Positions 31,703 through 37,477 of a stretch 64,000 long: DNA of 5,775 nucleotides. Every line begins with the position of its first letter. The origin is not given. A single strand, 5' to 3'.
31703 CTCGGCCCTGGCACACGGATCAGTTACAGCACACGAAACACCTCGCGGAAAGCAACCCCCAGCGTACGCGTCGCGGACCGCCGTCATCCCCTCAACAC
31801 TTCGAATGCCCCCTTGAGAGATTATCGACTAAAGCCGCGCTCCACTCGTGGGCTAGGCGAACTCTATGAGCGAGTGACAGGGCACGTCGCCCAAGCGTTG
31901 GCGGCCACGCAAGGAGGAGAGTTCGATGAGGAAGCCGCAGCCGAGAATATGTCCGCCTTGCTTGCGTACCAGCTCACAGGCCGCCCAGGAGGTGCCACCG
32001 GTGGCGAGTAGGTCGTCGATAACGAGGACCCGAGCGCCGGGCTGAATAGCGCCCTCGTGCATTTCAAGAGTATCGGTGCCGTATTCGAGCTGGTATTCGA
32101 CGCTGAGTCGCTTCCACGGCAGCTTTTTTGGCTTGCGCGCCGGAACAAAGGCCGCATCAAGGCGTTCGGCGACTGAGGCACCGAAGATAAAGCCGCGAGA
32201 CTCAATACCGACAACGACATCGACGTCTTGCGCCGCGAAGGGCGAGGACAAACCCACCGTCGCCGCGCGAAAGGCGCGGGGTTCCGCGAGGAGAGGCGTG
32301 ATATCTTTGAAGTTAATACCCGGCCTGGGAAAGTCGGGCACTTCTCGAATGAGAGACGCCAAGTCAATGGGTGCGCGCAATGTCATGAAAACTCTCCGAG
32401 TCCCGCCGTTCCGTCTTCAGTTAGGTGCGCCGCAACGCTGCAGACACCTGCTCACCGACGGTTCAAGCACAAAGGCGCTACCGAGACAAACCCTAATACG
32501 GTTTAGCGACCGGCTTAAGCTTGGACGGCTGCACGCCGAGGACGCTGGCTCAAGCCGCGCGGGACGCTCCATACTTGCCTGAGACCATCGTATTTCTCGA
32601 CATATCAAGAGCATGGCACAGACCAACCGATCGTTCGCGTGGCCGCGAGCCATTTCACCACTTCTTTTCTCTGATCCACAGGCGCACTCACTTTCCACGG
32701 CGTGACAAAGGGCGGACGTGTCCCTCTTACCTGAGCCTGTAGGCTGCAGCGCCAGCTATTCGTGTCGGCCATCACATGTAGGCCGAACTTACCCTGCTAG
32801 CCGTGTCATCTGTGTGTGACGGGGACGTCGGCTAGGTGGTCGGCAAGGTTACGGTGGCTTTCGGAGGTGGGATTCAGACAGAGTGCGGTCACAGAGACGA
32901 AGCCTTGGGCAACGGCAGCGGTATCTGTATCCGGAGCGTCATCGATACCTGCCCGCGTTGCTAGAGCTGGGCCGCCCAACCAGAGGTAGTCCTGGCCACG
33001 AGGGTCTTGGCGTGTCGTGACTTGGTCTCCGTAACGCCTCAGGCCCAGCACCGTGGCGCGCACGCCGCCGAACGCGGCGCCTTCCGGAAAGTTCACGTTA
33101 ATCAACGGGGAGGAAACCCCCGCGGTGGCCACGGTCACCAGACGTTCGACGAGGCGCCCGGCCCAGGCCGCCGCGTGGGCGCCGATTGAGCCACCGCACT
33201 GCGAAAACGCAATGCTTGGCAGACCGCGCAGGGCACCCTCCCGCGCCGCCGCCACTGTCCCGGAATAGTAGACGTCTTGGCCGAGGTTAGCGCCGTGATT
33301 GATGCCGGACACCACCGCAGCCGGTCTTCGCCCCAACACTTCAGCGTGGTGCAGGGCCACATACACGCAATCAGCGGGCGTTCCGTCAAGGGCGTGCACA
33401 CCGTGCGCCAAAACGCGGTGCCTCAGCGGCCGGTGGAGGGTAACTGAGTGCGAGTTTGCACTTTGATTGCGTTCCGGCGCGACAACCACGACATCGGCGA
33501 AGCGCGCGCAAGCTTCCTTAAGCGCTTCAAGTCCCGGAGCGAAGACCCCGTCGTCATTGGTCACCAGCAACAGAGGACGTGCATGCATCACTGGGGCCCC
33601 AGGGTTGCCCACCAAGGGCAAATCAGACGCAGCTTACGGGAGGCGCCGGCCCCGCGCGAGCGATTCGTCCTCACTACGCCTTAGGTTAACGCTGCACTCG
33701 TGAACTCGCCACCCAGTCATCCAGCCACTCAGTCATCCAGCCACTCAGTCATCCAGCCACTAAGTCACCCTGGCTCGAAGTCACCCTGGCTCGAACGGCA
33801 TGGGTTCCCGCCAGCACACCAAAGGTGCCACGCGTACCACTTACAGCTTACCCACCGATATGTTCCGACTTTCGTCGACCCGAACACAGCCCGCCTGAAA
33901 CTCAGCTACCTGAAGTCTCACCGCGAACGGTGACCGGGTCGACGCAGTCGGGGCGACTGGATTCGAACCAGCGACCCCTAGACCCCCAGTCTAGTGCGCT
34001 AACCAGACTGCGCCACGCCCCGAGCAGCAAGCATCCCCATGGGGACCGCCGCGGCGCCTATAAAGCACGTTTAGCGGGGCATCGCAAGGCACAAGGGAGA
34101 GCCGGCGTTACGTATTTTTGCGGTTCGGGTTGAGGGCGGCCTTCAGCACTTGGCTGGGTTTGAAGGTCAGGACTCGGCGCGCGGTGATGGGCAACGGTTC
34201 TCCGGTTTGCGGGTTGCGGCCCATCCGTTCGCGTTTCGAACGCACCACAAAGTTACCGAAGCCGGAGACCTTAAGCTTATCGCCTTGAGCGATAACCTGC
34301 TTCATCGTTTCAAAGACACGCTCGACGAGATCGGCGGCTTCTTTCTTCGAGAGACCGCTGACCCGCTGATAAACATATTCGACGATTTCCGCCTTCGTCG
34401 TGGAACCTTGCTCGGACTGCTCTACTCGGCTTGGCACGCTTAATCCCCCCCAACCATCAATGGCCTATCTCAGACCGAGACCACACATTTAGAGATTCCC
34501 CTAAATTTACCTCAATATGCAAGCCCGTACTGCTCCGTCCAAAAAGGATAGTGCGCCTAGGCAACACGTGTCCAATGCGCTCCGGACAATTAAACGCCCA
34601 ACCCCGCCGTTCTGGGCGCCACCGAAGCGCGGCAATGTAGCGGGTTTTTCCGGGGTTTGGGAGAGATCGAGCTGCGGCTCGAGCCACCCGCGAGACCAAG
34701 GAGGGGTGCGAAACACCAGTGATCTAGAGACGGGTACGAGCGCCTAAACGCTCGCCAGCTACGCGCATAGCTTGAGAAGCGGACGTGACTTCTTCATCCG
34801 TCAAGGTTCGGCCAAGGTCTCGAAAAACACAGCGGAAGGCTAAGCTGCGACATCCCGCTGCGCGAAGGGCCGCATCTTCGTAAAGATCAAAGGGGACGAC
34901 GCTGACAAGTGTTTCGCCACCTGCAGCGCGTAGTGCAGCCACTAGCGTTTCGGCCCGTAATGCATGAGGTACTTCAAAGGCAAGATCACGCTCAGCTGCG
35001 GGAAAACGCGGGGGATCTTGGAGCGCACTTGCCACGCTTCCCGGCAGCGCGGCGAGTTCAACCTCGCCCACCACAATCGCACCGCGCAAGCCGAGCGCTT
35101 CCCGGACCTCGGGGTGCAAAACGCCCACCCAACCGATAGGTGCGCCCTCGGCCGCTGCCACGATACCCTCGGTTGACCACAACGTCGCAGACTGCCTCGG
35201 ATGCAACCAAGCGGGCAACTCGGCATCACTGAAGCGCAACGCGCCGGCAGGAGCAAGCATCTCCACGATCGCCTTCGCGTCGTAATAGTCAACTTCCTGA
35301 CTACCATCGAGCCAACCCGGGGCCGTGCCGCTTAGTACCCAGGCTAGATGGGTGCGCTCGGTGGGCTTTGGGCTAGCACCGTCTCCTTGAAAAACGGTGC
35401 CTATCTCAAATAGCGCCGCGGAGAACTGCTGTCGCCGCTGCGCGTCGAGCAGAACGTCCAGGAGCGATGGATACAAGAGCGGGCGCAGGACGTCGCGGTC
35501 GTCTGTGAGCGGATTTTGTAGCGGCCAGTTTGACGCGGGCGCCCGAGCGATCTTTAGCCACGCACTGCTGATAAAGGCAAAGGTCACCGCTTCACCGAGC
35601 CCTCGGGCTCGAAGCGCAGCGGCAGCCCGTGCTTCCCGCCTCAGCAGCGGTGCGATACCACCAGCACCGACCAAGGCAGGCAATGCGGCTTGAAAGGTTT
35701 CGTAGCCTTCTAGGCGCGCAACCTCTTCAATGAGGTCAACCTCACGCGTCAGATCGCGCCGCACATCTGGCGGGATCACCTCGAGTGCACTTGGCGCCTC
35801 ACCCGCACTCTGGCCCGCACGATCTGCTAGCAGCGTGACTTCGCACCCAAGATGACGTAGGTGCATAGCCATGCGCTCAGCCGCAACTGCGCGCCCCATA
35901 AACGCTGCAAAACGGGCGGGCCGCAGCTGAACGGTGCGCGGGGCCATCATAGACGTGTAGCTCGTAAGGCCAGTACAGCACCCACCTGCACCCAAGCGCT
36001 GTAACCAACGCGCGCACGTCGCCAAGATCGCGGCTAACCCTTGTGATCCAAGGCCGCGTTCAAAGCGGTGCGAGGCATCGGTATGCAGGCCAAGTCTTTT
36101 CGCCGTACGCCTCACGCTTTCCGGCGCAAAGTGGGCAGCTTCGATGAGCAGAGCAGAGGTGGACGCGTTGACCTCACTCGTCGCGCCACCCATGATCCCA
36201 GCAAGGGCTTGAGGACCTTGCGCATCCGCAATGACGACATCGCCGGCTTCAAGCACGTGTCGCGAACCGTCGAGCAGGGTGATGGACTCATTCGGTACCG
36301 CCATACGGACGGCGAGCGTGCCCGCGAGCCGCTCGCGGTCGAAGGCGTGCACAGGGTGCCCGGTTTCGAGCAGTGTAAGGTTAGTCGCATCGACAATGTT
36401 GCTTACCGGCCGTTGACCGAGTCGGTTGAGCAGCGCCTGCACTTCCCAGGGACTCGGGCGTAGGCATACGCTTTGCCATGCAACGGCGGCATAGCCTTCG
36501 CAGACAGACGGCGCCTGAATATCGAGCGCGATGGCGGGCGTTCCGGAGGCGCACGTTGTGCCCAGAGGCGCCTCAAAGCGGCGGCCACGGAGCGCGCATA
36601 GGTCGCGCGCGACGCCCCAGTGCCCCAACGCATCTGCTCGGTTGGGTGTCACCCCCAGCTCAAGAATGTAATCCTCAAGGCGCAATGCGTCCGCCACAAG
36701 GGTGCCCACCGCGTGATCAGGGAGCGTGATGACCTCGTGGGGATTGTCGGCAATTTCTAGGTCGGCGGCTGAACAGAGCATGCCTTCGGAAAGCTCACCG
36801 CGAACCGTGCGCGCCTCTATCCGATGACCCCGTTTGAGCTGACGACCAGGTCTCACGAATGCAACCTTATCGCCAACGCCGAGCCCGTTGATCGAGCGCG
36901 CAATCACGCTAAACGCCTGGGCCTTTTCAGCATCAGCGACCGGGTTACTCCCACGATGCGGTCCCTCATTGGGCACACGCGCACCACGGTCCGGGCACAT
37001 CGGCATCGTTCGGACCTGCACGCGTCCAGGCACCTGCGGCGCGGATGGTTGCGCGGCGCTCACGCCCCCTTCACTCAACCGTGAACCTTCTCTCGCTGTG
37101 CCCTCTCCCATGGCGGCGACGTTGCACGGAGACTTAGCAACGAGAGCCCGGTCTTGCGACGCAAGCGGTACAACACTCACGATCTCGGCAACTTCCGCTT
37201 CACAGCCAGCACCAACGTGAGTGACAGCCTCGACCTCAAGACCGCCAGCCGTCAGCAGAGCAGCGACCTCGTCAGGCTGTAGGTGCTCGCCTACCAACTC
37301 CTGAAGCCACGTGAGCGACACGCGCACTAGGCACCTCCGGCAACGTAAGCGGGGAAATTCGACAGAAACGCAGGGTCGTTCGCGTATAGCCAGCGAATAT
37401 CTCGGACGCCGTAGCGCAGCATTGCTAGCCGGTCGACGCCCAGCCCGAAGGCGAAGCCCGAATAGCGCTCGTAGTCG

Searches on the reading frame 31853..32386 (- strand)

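Call 19: search_protein_families(library=pfam, proteins=[window:31853-32386:-], max_evalue=0.001)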
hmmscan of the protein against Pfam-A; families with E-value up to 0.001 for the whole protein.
window:31853-32386:- (177 aa): 1 family
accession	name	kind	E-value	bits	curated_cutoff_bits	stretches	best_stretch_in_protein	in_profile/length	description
PF00156.33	Pribosyltran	-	9.2e-15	54.7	26.3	1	53-171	28-141/158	Phosphoribosyl transferase domain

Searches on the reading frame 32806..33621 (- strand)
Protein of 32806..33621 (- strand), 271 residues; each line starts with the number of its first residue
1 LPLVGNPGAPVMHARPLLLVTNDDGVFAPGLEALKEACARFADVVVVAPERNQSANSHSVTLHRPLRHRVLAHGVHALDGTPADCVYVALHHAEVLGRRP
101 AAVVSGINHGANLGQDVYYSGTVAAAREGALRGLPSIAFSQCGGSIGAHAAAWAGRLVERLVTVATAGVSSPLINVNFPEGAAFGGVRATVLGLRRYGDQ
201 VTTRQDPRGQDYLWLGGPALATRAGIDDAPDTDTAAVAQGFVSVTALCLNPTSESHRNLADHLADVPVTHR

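Call 19: search_protein_families(library=pfam, proteins=[window:32806-33621:-], max_evalue=0.001)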
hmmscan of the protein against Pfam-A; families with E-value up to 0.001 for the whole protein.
window:32806-33621:- (271 aa): 1 family
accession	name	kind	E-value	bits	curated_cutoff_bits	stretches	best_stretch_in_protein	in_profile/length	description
PF01975.23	SurE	-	1.8e-52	178.3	22.1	1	19-198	2-188/189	Survival protein SurE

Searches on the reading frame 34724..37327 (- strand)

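Call 19: search_protein_families(library=pfam, proteins=[window:34724-37327:-], max_evalue=0.001)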
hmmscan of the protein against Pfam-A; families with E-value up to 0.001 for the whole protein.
window:34724-37327:- (867 aa): 4 families
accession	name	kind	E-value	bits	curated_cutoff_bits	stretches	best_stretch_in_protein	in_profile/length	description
PF03483.22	B3_4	-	3.6e-51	173.7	29.3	1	276-445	2-172/174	B3/4 domain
PF17759.6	tRNA_synthFbeta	-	8.7e-40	136.9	22.4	1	553-758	9-214/214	Phenylalanyl tRNA synthetase beta chain CLM domain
PF03147.19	FDX-ACB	-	1.8e-19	70.4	31.1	1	773-866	1-94/94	Ferredoxin-fold anticodon binding domain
PF03484.21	B5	-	4.2e-17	62.5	28.6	1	466-542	1-67/67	tRNA synthetase B5 domain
